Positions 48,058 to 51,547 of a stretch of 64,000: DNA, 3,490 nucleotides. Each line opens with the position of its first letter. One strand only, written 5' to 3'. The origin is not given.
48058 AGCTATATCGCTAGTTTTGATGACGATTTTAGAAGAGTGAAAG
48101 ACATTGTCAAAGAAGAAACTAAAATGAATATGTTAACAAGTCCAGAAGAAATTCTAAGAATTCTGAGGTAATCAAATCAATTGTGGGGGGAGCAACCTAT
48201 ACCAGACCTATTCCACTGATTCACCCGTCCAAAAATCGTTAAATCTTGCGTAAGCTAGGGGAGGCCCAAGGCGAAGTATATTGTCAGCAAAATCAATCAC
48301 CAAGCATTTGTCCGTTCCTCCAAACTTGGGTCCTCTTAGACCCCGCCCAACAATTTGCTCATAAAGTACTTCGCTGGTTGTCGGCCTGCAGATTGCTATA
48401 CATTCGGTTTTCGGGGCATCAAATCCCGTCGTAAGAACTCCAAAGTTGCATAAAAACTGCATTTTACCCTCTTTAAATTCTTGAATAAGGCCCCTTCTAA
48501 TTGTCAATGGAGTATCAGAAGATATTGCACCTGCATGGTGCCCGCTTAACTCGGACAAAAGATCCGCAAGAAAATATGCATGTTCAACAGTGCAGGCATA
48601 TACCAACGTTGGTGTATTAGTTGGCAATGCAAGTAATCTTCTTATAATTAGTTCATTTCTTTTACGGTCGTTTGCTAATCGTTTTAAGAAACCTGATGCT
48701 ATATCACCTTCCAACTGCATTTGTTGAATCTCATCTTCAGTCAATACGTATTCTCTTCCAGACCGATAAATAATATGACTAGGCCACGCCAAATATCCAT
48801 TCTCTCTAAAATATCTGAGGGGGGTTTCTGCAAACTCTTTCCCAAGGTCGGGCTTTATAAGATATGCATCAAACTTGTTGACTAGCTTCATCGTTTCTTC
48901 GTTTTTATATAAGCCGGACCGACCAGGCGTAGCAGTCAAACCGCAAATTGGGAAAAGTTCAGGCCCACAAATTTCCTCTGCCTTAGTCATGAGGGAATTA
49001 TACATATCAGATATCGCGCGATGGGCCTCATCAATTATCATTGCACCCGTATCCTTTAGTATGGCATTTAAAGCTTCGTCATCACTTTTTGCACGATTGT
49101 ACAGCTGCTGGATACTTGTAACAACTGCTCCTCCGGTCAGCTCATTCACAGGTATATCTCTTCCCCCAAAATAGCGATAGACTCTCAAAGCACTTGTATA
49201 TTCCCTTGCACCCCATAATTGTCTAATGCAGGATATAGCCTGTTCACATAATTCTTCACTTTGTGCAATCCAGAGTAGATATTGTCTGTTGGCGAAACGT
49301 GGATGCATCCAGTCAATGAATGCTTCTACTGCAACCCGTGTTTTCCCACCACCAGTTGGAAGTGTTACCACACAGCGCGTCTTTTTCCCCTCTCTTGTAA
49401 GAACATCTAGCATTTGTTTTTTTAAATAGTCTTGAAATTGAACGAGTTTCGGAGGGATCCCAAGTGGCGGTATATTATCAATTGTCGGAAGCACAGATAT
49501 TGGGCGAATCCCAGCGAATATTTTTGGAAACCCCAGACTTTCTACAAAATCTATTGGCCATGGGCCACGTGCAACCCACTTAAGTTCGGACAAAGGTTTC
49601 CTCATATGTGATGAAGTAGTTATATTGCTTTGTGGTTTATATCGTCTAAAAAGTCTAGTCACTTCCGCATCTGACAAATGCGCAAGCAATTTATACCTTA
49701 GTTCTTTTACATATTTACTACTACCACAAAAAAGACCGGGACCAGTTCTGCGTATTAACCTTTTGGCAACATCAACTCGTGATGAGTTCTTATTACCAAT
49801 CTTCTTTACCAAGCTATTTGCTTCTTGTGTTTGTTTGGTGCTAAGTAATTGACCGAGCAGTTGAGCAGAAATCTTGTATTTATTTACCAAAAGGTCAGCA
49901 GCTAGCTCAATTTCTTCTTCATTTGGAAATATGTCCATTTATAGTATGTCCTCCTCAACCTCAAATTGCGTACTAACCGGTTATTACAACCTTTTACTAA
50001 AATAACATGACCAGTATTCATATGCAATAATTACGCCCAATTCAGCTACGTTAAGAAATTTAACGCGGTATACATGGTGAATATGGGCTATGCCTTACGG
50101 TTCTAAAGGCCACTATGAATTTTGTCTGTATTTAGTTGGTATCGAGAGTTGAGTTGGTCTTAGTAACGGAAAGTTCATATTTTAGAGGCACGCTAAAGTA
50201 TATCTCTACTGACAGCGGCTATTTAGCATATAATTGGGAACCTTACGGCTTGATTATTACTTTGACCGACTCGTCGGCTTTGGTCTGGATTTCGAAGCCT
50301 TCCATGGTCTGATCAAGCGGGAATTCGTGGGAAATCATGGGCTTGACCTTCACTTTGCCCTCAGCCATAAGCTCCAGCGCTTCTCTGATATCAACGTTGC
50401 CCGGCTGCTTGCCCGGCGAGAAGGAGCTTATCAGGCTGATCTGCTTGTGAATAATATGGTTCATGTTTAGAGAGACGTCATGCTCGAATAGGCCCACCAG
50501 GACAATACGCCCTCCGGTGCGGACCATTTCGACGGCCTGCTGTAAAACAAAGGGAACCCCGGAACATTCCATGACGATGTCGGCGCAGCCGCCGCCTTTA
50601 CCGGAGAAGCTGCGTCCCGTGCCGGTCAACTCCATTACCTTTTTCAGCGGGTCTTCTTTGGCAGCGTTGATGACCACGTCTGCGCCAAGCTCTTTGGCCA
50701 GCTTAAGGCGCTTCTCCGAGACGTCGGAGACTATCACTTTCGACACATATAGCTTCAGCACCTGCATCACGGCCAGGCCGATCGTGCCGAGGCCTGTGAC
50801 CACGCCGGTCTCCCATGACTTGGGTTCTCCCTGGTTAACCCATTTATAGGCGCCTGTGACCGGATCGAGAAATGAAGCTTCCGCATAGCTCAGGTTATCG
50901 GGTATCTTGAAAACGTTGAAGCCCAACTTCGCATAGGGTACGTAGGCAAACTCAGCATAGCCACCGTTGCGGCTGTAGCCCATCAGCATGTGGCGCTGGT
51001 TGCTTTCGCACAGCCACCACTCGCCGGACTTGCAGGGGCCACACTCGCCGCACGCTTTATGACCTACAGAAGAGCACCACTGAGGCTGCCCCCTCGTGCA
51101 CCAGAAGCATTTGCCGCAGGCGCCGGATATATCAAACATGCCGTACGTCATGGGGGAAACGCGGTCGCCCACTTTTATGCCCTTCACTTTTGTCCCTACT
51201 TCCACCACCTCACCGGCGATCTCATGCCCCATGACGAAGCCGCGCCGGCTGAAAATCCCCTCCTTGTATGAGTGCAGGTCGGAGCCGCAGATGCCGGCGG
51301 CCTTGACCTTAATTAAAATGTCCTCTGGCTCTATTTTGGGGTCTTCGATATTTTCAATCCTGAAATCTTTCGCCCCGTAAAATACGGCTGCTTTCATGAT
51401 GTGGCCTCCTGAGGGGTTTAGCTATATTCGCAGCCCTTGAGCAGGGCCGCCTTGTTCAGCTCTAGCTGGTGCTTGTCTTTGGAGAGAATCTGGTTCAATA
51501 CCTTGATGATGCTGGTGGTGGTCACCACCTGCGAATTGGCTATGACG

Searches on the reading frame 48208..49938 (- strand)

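Call 4: search_protein_families(library=padloc, proteins=[window:48208-49938:-], max_evalue=0.1)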
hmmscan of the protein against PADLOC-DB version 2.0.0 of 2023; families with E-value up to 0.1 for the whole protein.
window:48208-49938:- (576 aa): 17 families
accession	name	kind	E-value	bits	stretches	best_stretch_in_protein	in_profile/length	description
PDLC03659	mREase_IV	-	4e-15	52.8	1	176-536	226-553/945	Type IV methyl-directed restriction enzyme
PDLC02707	PbeA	-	4.1e-12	43.5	1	185-538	267-619/672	PbeA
PDLC03658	mREase_IV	-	7.1e-12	41.9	1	443-553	453-560/953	Type IV methyl-directed restriction enzyme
PDLC02704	PbeA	-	1.6e-06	25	1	183-550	267-643/682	PbeA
PDLC03042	REase_I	-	7.8e-05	18.2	1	490-535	784-829/1170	Type I restriction enzyme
PDLC03047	REase_I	-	0.0001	18.2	1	445-535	608-702/1107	Type I restriction enzyme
PDLC02855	DpdF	-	0.00023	17.6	1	422-501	357-434/825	DpdF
PDLC02872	DpdF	-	0.00049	16.7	0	417-532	373-491/859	DpdF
PDLC02865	DpdF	-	0.0017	13.9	1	426-535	963-1069/1499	DpdF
PDLC02705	PbeA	-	0.0018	14.5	1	443-535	527-619/691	PbeA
PDLC03928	PsyrT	-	0.0034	13.7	1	443-535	243-334/689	-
PDLC01770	Cas3g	-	0.0036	13.8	1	186-261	26-101/733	-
PDLC04986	PDC-S28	-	0.004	13.5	1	174-319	40-173/831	-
PDLC03648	REase_III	-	0.004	13.3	1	462-538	281-356/871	Type III restriction enzyme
PDLC02706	PbeA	-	0.0057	13.3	1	481-535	604-658/722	PbeA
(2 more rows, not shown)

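Call 51: search_protein_families(library=pfam, proteins=[window:48208-49938:-], max_evalue=0.001)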
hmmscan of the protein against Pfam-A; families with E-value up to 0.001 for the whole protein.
window:48208-49938:- (576 aa): 3 families
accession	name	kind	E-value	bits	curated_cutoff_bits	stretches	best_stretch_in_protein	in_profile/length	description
PF04851.21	ResIII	-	1.6e-14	54.6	22.5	1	181-339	18-163/164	Type III restriction enzyme, res subunit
PF00271.37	Helicase_C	-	8.4e-11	42.5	23.5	1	434-535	8-108/110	Helicase conserved C-terminal domain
PF00270.35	DEAD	-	1.6e-09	38.2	26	1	185-339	13-161/167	DEAD/DEAH box helicase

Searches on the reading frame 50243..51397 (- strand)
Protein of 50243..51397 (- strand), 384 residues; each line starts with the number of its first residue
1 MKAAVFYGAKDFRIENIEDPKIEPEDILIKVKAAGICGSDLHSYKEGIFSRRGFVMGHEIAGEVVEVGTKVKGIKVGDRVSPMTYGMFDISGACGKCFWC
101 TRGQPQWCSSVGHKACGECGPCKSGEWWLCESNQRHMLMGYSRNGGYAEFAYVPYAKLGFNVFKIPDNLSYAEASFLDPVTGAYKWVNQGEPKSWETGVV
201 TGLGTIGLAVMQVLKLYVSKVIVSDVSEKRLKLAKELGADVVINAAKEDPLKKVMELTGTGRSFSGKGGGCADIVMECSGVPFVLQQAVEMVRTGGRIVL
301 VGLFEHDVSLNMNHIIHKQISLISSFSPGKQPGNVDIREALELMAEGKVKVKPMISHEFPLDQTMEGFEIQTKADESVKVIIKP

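Call 51: search_protein_families(library=pfam, proteins=[window:50243-51397:-], max_evalue=0.001)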
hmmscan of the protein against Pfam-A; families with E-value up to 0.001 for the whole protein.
window:50243-51397:- (384 aa): 4 families
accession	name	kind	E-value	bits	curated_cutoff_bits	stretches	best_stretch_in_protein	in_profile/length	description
PF00107.32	ADH_zinc_N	-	1.5e-30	106.2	31.8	1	206-345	2-128/129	Zinc-binding dehydrogenase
PF08240.17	ADH_N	-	7.9e-26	90.8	23.5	1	24-112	2-84/104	Alcohol dehydrogenase GroES-like domain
PF16912.11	Glu_dehyd_C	-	9.6e-08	32.2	34.9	1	196-382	32-209/211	Glucose dehydrogenase C-terminus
PF13602.12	ADH_zinc_N_2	-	1.9e-06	29.3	27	1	237-371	1-123/134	Zinc-binding dehydrogenase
